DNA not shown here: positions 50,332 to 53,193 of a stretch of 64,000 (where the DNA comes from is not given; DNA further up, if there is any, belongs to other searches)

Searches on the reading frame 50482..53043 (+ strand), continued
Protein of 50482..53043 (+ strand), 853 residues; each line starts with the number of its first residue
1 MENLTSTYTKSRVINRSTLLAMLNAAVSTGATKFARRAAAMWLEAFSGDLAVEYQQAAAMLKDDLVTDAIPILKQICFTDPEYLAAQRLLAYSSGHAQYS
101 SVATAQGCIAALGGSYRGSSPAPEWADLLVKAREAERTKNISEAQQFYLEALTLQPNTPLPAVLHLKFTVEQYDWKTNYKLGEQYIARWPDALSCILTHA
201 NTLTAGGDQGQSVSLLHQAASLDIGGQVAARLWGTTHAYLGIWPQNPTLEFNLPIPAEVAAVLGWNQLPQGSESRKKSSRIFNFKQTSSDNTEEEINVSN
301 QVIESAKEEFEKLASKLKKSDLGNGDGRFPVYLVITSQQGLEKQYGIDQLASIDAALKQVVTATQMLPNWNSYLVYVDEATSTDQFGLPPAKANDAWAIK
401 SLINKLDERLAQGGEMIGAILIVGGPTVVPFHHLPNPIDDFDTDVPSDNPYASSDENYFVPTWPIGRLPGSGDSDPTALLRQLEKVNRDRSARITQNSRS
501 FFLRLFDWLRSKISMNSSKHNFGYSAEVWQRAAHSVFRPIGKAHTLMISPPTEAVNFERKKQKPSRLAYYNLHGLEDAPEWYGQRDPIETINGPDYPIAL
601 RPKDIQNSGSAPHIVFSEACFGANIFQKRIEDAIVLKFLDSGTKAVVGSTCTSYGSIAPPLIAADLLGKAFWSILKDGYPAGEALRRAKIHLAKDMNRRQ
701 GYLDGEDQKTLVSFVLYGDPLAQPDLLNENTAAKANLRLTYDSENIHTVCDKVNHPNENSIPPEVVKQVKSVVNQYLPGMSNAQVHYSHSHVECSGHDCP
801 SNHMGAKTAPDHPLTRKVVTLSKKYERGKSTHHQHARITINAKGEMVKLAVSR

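Call 46: find_encoding_contigs(protein=P0175, flank=10000, max_places=2)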
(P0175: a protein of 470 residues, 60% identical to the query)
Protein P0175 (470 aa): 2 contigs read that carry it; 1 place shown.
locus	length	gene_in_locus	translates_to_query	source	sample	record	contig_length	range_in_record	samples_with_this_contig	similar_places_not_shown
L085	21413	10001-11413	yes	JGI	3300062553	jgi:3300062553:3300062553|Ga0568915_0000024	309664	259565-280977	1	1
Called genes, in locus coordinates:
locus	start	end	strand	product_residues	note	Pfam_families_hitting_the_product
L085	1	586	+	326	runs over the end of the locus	PF00589:Phage_integrase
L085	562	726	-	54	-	-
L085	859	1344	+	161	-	PF03259:Robl_LC7 (weak)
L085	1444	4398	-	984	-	PF01565:FAD_binding_4, PF02913:FAD-oxidase_C, PF13183:Fer4_8 (weak), PF13534:Fer4_17 (weak), PF02754:CCG (weak)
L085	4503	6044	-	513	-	-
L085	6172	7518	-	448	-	PF13167:GTP-bdg_N, PF19275:HflX_C (faint), PF16360:GTP-bdg_M, PF03193:RsgA_GTPase (faint), PF00350:Dynamin_N (faint), PF01926:MMR_HSR1, PF02421:FeoB_N (weak)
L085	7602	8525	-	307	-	PF04389:Peptidase_M28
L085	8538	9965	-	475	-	PF00890:FAD_binding_2 (faint), PF01134:GIDA, PF01266:DAO (faint), PF12831:FAD_oxidored (weak)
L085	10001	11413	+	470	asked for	PF00309:Sigma54_AID (weak), PF04963:Sigma54_CBD, PF04552:Sigma54_DBD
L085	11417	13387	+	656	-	PF00989:PAS, PF08448:PAS_4, PF13188:PAS_8 (weak), PF13426:PAS_9, PF00512:HisKA, PF02518:HATPase_c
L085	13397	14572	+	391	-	PF00072:Response_reg, PF00158:Sigma54_activat, PF01078:Mg_chelatase (faint), PF14532:Sigma54_activ_2, PF07724:AAA_2, PF07728:AAA_5, PF25601:AAA_lid_14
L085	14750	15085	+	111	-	-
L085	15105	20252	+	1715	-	-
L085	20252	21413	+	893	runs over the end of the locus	PF14559:TPR_19 (faint), PF01364:Peptidase_C25 (faint)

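Call 47: find_encoding_contigs(protein=P0140, flank=10000, max_places=2)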
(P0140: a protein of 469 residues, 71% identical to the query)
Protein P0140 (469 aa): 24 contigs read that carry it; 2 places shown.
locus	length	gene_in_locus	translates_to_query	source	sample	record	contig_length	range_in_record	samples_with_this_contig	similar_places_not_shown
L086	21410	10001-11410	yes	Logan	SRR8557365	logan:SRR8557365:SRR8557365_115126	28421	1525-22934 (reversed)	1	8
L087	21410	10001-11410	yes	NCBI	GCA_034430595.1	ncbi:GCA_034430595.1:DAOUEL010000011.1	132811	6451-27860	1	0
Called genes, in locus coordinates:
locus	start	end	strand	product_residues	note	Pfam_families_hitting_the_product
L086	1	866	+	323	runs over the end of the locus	PF00589:Phage_integrase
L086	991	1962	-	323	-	PF02628:COX15-CtaA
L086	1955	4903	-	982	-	PF01565:FAD_binding_4, PF02913:FAD-oxidase_C, PF13183:Fer4_8, PF13534:Fer4_17 (weak), PF02754:CCG (weak)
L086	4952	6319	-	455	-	PF13167:GTP-bdg_N, PF16360:GTP-bdg_M, PF00009:GTP_EFTU (faint), PF00350:Dynamin_N (faint), PF01926:MMR_HSR1, PF02421:FeoB_N, PF19275:HflX_C (faint)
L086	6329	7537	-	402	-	PF00512:HisKA, PF02518:HATPase_c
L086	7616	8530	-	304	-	PF04389:Peptidase_M28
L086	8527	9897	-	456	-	PF01134:GIDA, PF01262:AlaDh_PNT_C (faint), PF01266:DAO, PF03486:HI0933_like (faint), PF07992:Pyr_redox_2 (weak), PF12831:FAD_oxidored (weak), PF13450:NAD_binding_8 (weak)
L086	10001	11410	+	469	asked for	PF00309:Sigma54_AID (weak), PF04963:Sigma54_CBD, PF04552:Sigma54_DBD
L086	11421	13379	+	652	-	PF13188:PAS_8 (faint), PF13426:PAS_9 (weak), PF00989:PAS, PF08448:PAS_4, PF13426:PAS_9, PF00512:HisKA, PF02518:HATPase_c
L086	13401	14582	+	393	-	PF00072:Response_reg, PF00158:Sigma54_activat, PF01078:Mg_chelatase (faint), PF14532:Sigma54_activ_2, PF07724:AAA_2 (weak), PF07728:AAA_5, PF25601:AAA_lid_14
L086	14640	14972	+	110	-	-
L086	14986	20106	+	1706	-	PF13432:TPR_16 (weak), PF13428:TPR_14 (weak), PF13432:TPR_16 (weak), PF14559:TPR_19, PF13432:TPR_16, PF14559:TPR_19 (weak), PF14559:TPR_19, PF23914:TPR_CcmH_CycH, +23 more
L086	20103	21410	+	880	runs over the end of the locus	PF13428:TPR_14 (faint), PF01364:Peptidase_C25 (weak)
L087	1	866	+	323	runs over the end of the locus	PF00589:Phage_integrase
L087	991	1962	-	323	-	PF02628:COX15-CtaA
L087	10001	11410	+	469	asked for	PF00309:Sigma54_AID (weak), PF04963:Sigma54_CBD, PF04552:Sigma54_DBD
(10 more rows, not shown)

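Call 52: search_protein_families(library=ncbifam, proteins=[window:50482-53043:+, L073:202-1545:+, L073:2750-3019:+, L073:2989-3267:+, L073:3277-4053:+, L077:3283-4458:+, L077:1303-3279:+, L073:1559-2737:+], max_evalue=0.001)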
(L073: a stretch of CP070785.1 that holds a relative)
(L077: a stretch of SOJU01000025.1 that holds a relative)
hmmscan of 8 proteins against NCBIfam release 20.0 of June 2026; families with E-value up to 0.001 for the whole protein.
window:50482-53043:+ (853 aa): 0 families

L073:202-1545:+ (447 aa): 0 families

L073:2750-3019:+ (89 aa): 0 families

L073:2989-3267:+ (92 aa): 0 families

L073:3277-4053:+ (258 aa): 0 families

L077:3283-4458:+ (391 aa): 119 families (the best 25 are shown)
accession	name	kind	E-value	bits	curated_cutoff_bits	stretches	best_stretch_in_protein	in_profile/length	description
NF008469.0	PRK11361.1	equivalog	9.6e-115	383.9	714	1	3-387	5-391/461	acetoacetate metabolism transcriptional regulator AtoC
TIGR01818.1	ntrC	equivalog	4.8e-114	381.7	558.6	1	5-386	1-381/463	nitrogen regulation protein NR(I)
NF051870.1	NAssimRespRegNtrX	equivalog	6.9e-107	358.1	600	1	3-386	2-385/452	nitrogen assimilation response regulator NtrX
TIGR02915.1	PEP_resp_reg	equivalog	2.1e-103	346.6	502.6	1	5-381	1-381/445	PEP-CTERM-box response regulator transcription factor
TIGR01817.1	nifA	equivalog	1.7e-96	324.1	528.85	1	117-381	174-437/534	nif-specific transcriptional activator NifA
NF041946.1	LuxO_transreg_Vib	equivalog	4.1e-95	319.3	800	1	32-388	26-382/463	quorum-sensing sigma-54 dependent transcriptional regulator LuxO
NF007689.0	PRK10365.1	equivalog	3.2e-94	316.2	760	1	5-384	8-384/441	sigma-54-dependent response regulator transcription factor ZraR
NF008176.1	PRK10923.1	equivalog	5e-94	315.5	620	1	4-387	5-386/469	nitrogen regulation protein NR(I)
NF011695.0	PRK15115.1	equivalog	1.9e-91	307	763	1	2-370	6-366/445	two-component system response regulator GlrR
NF041552.1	TF_PrdR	equivalog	2.4e-91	306.8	795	1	132-387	260-515/577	sigma-54 dependent transcriptional regulator PrdR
NF038308.1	RNA_repair_RtcR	equivalog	7.5e-89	299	650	1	136-389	177-439/530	RNA repair transcriptional activator RtcR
NF050807.1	TransRegFlbDCaul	equivalog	1.6e-87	294.3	750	1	18-380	16-359/454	sigma-54-dependent transcriptional regulator FlbD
NF003451.0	PRK05022.1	equivalog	6.8e-87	292.3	476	1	133-376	185-427/512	nitric oxide reductase transcriptional regulator NorR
NF049963.1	RespRegFlgRCampy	domain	6.8e-79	265.7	750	1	5-378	3-373/429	fla regulon two-component system response regulator FlgR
TIGR02974.1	phageshock_pspF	equivalog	4.6e-78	262.8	443.55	1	141-381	1-242/336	phage shock protein operon transcriptional activator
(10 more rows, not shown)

L077:1303-3279:+ (658 aa): 86 families (the best 25 are shown)
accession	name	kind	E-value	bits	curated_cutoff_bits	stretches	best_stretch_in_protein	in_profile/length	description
NF008468.0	PRK11360.1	equivalog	1.3e-73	248.4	646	1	316-653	275-610/616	two-component system sensor histidine kinase AtoS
NF007688.0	PRK10364.1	equivalog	7.1e-46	156.9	479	1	421-652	225-452/460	two-component system sensor histidine kinase ZraS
NF046044.1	PnpS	equivalog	2.2e-41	142.2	400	1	290-650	36-390/390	two-component system histidine kinase PnpS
NF052574.1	HisKinEspCMyxo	equivalog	5.2e-39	134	1200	1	290-655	269-641/785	serine histidine kinase EspC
NF010411.0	PRK13837.1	equivalog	1.3e-38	132.6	647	1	418-652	432-676/828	two-component system VirA-like sensor kinase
NF033092.0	HK_WalK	equivalog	1.5e-37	129.4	725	1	290-650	239-593/594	cell wall metabolism sensor histidine kinase WalK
NF053867.1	SprKinKinDBac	equivalog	1.7e-37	129.1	775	1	430-652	279-498/500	sporulation kinase KinD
NF046026.1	HisKinCckACaul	equivalog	9.4e-37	126.4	1000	1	330-653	207-534/678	cell cycle histidine kinase CckA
NF047874.1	MASE3_PAS_HK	subfamily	3.1e-36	125.4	560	1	277-655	233-629/655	MASE3 domain-containing sensor histidine kinase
NF041777.1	sens_FixL_Rhizob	equivalog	4.9e-35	121.1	850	1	301-653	115-483/485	sensor protein FixL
NF047497.1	HK_LIC_12097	equivalog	3e-33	115.1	500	1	308-651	10-366/367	LIC_12097 family sensor histidine kinase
TIGR02966.1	phoR_proteo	equivalog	9.1e-32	110.4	334.2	1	307-649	4-333/333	phosphate regulon sensor histidine kinase PhoR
NF046020.1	HisKinCckABruc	equivalog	1.1e-31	109.6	1000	1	299-651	336-707/868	cell cycle histidine kinase CckA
TIGR01386.1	cztS_silS_copS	subfamily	1.3e-31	110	292.55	1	443-650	248-457/457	heavy metal sensor histidine kinase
NF006800.0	PRK09303.1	equivalog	1.4e-31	109.8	342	1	428-651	143-377/383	histidine kinase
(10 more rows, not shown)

L073:1559-2737:+ (392 aa): 1 family
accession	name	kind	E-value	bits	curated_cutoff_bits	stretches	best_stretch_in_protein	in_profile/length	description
TIGR00065.1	ftsZ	equivalog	2e-114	382.6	295.2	1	12-324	15-329/353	cell division protein FtsZ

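Call 55: find_related_loci(query=A3, collection=metagenome_contigs, flank=10000)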
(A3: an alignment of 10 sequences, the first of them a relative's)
Query A3 (471 aa) in metagenome_contigs; peptide patterns used: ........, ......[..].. (x = any residue, [..] = any of these).
600 stretches matched a pattern (row limit reached: there are more); 409 encode a relative of the query (tblastn E <= 1e-3); the best 80 are kept; 80 distinct loci.
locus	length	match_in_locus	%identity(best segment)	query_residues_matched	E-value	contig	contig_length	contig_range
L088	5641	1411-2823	74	1-471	0e+0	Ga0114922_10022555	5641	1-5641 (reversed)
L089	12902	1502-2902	72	4-471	0e+0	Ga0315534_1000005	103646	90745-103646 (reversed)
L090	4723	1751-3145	63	4-470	0e+0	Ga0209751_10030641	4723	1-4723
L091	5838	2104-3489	64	4-466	0e+0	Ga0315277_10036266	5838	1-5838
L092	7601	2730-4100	64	4-462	0e+0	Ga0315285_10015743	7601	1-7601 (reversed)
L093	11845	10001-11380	63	1-462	0e+0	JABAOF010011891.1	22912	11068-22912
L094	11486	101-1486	63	4-466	0e+0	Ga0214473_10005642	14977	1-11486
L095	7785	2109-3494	62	1-462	0e+0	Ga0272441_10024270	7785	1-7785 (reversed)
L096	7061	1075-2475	55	6-468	4e-164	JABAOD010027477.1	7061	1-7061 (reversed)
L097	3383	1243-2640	50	1-463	9e-154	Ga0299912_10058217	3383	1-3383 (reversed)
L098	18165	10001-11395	50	1-464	2e-147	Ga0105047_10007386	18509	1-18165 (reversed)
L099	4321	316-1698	50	4-462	3e-147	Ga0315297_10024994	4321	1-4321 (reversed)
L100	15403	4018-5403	49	1-462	1e-143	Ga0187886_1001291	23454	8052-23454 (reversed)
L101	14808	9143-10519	50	9-466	2e-143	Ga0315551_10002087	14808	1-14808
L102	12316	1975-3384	48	4-471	9e-143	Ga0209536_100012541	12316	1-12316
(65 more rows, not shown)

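Call 65: search_solved_structures(query=A1, max_evalue=1, show_alignments=1)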
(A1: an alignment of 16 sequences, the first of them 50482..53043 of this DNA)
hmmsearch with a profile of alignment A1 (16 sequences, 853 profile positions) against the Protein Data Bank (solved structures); distinct sequences matched with E-value up to 1: 31.
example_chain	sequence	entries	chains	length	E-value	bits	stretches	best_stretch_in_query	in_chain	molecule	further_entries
5fzq_A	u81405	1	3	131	0.0032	18.7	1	56-127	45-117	DESIGNED TPR PROTEIN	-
5fzr_A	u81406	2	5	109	0.0048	18.1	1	56-113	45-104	DESIGNED TPR PROTEIN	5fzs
6vfh_A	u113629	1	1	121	0.016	16.4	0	55-93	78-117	T33_dn10A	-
9gzg_A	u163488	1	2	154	0.016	16.4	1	58-158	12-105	Engineered CTPR protein with glutamic acids for conductivity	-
2kcl_A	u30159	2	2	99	0.025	15.7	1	52-123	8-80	Tetratricopeptide repeat domain protein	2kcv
3ma5_A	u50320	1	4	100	0.025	15.7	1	52-123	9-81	Tetratricopeptide repeat domain protein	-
4y6c_A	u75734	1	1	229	0.032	15.4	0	182-222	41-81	ANSERINA PUTATIVE KINESIN LIGHT chain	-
4rg6_A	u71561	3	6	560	0.045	14.9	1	62-175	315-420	Cell division cycle protein 27 homolog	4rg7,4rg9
6v8e_A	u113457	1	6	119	0.048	14.8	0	24-89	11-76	Designed protein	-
1na0_A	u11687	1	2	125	0.053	14.7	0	35-95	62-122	designed protein CTPR3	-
5hrz_A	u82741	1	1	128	0.059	14.5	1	22-98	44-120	TPR domain protein 1na0C3_3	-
3kd7_A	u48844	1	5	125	0.061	14.4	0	27-95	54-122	CTPR390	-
5khu_F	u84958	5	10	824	0.094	13.8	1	62-175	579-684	Cell division cycle protein 27 homolog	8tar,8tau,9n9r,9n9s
5g04_F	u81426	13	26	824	0.094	13.8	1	62-175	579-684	CELL DIVISION CYCLE PROTEIN 27 HOMOLOG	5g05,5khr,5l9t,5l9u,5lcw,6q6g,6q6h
4ui9_F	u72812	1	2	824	0.094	13.8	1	62-175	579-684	CELL DIVISION CYCLE PROTEIN 27 HOMOLOG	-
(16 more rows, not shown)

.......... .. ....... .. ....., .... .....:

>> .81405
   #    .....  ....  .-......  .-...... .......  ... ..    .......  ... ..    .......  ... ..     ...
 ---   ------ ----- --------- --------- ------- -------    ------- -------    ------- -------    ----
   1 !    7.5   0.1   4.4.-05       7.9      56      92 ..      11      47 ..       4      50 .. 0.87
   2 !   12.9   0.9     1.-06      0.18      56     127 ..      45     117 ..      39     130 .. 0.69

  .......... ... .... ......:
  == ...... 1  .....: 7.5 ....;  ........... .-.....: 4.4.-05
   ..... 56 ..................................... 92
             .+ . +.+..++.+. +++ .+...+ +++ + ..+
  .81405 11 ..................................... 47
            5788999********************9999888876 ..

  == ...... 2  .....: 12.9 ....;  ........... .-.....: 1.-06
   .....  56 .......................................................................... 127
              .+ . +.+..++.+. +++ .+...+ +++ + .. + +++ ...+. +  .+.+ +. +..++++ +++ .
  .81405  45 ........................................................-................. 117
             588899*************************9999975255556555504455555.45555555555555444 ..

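Call 66: search_protein_families(library=pfam, alignment_id=A1, max_evalue=0.1)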
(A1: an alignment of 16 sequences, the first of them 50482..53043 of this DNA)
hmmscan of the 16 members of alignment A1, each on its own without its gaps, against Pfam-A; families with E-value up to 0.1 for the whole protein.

A. member 1, window:50482-53043:+ (853 aa): 2 families
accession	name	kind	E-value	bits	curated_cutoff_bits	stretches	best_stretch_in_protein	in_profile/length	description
PF13428.12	TPR_14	-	0.011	16.7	23.5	0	54-92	5-43/44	Tetratricopeptide repeat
PF09308.16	LuxQ-periplasm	-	0.056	13.4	25.7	1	286-379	32-120/239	LuxQ, periplasmic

B. families by the number of members that match (of 16 scanned): 22 families
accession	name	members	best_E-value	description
PF13428.12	TPR_14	14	6.8e-09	Tetratricopeptide repeat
PF01364.23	Peptidase_C25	10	4.4e-14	Peptidase family C25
PF14559.12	TPR_19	10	4e-07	Tetratricopeptide repeat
PF14561.12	TPR_20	8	1.4e-05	Tetratricopeptide repeat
PF07719.23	TPR_2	7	1.5e-05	Tetratricopeptide repeat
PF13174.12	TPR_6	7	0.00024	Tetratricopeptide repeat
PF12770.12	CHAT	7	0.0014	CHAT domain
PF25058.1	ARM_TT21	6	0.00028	Tetratricopeptide repeat protein 21 ARM repeat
PF13432.12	TPR_16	5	0.0017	Tetratricopeptide repeat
PF09976.15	TPR_21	4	0.0028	Tetratricopeptide repeat-like domain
PF12895.13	ANAPC3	3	0.00065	Anaphase-promoting complex, cyclosome, subunit 3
PF00515.34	TPR_1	2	0.00039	Tetratricopeptide repeat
PF13424.12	TPR_12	2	0.0011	Tetratricopeptide repeat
PF14863.12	Alkyl_sulf_dimr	2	0.0021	Alkyl sulfatase dimerisation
PF13181.12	TPR_8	2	0.0038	Tetratricopeptide repeat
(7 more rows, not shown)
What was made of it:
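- On Clan CD cysteine peptidase (C25/CHAT-like) for ORF3: Of 16 orthologues, 10 hit Peptidase_C25 (best E 4e-14) and 7 hit CHAT (call 66).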

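Call 84: predict_structure(alignment_id=A1)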
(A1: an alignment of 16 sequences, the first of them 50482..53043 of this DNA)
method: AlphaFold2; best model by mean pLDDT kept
length: 853 residues; sequences in the alignment: 16
mean_pLDDT: 65.4   pTM: 0.45
mean pLDDT of the five models: 65.4, 59.8, 58.2, 57.9, 57.4
residues with pLDDT >= 90: 194; 70-90: 229; 50-70: 158; < 50: 272
segments of 3 or more residues with pLDDT < 50: 1-11, 267-296, 312-325, 433-459, 498-500, 509-561, 571-599, 619-624, 651-657, 698-711, 728-759, 785-814, 829-832
pLDDT, mean of each block of 10 residues (from residue 1): 30 83 91 94 92 96 90 95 93 73 91 77 91 94 95 94 95 89 93 94 86 90 90 83 84 77 53 28 26 47 52 42 51 92 89 94 83 91 83 79 82 77 83 43 37 40 75 81 90 63 50 36 25 22 28 33 59 35 34 39 63 67 56 77 76 45 65 73 76 56 36 73 64 28 28 37 65 60 47 31 29 47 50 54 57 46
secondary structure, 60 per line:
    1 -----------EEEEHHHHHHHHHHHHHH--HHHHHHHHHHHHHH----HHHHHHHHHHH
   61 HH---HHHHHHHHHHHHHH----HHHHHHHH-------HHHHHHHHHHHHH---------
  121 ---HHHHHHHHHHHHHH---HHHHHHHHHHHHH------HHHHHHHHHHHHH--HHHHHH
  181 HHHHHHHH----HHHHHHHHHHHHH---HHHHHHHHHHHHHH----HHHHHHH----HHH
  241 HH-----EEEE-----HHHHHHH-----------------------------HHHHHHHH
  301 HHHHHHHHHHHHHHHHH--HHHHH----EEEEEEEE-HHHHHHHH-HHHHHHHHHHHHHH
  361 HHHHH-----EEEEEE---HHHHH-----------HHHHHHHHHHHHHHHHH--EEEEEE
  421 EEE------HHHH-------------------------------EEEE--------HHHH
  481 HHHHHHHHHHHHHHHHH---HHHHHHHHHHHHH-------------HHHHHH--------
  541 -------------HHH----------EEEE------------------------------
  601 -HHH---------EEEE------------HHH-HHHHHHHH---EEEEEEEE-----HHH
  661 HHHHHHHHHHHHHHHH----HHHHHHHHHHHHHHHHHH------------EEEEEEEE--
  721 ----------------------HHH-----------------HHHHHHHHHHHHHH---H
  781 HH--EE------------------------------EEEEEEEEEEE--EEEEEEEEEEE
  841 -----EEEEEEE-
elements in order (helices of 4 or more, strands of 3 or more residues): E12-15 H16-29 H32-45 H50-62 H66-79 H84-91 H99-111 H124-137 H141-153 H160-172 H175-188 H193-205 H209-222 H227-233 H238-242 E248-251 H257-263 H293-317 H320-324 E329-336 H338-345 H347-365 E371-376 H380-384 H396-412 E415-423 H430-433 E465-468 H477-497 H501-513 H527-532 E567-570 E614-617 H634-641 E645-652 H658-676 H681-698 E711-718 H763-776 E817-827 E830-840 E846-852
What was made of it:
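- On Clan CD cysteine peptidase (C25/CHAT-like) for ORF3: The AlphaFold model has mean pLDDT 65 and is patchy in the C-terminal half (call 84).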
